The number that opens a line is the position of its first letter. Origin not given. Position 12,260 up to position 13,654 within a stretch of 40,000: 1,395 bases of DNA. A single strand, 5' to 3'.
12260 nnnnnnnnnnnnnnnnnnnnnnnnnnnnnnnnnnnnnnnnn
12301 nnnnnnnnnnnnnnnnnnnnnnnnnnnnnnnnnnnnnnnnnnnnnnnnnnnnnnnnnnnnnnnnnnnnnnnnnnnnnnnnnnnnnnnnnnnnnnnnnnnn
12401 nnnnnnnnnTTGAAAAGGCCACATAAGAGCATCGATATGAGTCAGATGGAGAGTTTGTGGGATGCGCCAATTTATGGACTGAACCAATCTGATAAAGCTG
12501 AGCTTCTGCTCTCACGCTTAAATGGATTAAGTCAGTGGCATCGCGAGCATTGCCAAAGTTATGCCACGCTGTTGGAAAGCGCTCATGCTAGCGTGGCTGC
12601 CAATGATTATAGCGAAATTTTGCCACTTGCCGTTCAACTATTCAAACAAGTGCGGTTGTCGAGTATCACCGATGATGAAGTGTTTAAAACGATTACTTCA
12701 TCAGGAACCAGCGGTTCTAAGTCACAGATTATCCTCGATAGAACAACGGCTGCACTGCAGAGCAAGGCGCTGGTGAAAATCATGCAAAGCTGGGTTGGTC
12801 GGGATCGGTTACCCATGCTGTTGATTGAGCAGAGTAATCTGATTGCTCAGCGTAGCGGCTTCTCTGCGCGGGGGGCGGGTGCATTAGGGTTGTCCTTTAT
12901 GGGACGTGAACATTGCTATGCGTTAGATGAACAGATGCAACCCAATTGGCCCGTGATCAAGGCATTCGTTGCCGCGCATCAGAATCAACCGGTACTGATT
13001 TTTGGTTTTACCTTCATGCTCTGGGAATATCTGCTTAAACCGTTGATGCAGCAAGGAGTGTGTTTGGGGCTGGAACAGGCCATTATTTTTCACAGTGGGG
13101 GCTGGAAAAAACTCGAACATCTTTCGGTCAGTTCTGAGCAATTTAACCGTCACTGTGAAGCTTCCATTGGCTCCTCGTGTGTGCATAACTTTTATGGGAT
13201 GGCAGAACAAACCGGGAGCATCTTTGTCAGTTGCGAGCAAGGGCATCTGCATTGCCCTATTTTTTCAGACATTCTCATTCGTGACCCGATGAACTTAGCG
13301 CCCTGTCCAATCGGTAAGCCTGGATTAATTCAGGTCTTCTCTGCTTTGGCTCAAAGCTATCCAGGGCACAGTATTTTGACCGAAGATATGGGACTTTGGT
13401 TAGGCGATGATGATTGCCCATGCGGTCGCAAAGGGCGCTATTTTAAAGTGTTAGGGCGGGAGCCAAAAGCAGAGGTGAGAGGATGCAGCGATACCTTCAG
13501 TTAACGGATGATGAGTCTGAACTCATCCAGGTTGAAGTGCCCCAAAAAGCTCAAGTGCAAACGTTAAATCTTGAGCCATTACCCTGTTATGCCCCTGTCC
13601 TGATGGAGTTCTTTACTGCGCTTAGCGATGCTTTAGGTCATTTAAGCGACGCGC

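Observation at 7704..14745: Pse-linked acyl-carrier module: PseH-like GNAT + ACP + SDR + adenylating ligase + LuxE + LuxC, divergent from pseF-pseG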

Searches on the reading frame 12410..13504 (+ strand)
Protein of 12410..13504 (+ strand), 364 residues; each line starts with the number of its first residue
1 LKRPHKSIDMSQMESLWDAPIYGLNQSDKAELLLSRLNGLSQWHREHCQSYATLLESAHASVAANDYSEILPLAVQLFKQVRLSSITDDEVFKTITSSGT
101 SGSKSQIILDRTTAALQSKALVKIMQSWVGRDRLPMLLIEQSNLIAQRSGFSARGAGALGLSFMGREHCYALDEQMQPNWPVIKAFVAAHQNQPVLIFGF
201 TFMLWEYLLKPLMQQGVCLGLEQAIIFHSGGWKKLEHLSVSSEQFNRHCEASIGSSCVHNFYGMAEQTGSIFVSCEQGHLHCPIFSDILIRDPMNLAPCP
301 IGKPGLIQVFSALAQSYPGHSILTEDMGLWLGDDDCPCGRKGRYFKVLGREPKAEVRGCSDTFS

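Call 3: search_protein_families(library=pfam, proteins=[window:12410-13504:+], max_evalue=0.01)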
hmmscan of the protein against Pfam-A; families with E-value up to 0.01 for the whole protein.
window:12410-13504:+ (364 aa): 1 family
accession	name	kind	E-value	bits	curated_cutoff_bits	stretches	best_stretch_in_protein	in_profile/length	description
PF04443.18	LuxE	-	3.9e-50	171.3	24.9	1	41-363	46-386/391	Acyl-protein synthetase, LuxE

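Call 4: search_protein_families(library=ncbifam, proteins=[window:12410-13504:+], max_evalue=0.01)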
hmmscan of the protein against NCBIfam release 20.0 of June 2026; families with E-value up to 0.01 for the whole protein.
window:12410-13504:+ (364 aa): 2 families
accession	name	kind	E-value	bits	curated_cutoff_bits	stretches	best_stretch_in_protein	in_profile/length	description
NF052244.1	LCFA_lig_LuxE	equivalog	6.8e-16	58.2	550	2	41-113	41-113/367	long-chain-fatty-acid--protein ligase LuxE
NF045666.1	DVU1553_fam_AMP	equivalog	9.7e-05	21.6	300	0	255-343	233-322/331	DVU_1553 family AMP-dependent CoA ligase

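Call 30: search_solved_structures(query=window:12437-13504:+, max_evalue=1, show_alignments=2)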
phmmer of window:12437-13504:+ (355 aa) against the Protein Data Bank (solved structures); distinct sequences matched with E-value up to 1: 3.
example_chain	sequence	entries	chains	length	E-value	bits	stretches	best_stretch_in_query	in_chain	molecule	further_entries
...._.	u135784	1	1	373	2.7e-10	43.3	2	213-353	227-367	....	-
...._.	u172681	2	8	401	1.8e-05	27.4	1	241-332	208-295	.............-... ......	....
6hdw_A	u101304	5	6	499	0.14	14.6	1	254-332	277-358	2-hydroxyisobutyryl-CoA synthetase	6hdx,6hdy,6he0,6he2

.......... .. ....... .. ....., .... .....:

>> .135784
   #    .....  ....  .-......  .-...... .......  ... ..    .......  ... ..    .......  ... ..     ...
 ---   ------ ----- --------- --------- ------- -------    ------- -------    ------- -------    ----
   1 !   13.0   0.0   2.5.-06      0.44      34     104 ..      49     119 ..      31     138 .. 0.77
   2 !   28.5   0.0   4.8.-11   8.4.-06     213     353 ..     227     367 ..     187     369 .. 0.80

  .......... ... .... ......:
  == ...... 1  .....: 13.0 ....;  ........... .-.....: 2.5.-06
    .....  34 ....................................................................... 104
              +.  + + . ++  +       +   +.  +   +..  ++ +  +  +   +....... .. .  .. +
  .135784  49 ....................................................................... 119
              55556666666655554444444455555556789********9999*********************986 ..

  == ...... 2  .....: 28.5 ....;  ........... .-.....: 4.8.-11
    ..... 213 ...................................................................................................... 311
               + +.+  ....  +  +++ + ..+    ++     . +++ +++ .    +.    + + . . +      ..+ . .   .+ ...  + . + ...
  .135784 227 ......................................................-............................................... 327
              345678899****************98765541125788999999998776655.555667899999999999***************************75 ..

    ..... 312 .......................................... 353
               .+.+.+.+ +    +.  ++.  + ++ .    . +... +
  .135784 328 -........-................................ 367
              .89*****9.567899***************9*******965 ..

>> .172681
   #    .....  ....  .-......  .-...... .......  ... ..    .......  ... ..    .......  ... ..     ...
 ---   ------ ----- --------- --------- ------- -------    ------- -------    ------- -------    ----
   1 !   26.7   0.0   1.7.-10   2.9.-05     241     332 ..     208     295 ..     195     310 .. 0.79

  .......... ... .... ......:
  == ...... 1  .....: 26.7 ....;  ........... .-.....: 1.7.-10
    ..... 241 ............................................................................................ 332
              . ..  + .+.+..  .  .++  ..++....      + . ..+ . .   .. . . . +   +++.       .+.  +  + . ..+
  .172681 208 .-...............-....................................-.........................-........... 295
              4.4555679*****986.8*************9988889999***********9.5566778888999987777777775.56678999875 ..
